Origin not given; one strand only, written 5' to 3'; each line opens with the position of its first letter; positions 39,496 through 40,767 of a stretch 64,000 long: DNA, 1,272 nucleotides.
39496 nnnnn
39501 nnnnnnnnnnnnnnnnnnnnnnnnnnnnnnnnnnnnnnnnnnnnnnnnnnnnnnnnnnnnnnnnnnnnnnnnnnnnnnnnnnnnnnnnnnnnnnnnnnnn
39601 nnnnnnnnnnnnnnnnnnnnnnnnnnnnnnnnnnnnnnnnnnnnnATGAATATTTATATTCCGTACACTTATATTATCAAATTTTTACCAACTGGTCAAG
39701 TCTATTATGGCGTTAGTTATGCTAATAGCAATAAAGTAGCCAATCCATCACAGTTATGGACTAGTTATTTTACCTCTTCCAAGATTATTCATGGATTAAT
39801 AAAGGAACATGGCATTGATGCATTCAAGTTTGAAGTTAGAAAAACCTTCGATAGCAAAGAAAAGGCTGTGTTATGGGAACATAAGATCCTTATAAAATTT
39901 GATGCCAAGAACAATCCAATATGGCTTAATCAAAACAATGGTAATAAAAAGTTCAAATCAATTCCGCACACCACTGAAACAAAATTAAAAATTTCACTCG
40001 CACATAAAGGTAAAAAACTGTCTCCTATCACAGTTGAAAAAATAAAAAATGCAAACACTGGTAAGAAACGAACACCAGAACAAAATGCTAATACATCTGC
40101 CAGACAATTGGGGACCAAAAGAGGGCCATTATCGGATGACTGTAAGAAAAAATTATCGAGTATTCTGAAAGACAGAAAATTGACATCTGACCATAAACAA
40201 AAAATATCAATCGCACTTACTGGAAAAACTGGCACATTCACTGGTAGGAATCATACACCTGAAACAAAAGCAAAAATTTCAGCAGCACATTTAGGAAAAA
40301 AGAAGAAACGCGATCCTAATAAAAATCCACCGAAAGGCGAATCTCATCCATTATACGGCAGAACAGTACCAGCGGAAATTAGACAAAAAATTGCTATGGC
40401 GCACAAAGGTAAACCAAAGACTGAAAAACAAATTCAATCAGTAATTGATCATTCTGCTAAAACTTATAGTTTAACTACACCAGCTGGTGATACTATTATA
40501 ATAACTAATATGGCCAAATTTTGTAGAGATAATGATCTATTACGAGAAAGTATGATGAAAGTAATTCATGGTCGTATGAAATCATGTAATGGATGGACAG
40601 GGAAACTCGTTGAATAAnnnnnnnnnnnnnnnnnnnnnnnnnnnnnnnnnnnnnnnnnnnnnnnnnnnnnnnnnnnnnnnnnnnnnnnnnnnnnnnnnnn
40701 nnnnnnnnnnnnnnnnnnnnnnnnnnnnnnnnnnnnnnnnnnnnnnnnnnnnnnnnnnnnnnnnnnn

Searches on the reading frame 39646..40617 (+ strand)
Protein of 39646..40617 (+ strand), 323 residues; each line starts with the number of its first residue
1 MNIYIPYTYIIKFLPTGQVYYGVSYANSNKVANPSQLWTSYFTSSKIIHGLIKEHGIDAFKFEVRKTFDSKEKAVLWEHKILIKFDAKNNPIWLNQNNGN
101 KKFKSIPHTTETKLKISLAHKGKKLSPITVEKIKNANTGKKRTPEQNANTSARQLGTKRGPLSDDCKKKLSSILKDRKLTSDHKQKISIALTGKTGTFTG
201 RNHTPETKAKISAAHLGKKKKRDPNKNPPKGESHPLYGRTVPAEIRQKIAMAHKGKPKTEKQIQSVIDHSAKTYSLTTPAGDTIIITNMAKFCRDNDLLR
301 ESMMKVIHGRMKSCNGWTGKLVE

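Call 13: search_protein_families(library=phrogs, max_evalue=0.00001, proteins=[window:39646-40617:+])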
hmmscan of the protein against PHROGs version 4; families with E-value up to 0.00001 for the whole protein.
window:39646-40617:+ (323 aa): 5 families
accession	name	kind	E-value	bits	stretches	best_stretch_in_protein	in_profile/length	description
phrog_314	-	DNA, RNA and nucleotide metabolism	1.7e-35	124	2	5-149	178-336/574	homing endonuclease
phrog_37840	-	unknown function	4.9e-16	60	1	7-106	15-109/350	-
phrog_447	-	other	3.4e-08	34.5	1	4-105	25-139/148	NAD synthetase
phrog_655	-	DNA, RNA and nucleotide metabolism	4.4e-07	31.1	0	147-272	106-215/343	homing endonuclease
phrog_2081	-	DNA, RNA and nucleotide metabolism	4.8e-06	27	1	268-320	197-249/433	HNH endonuclease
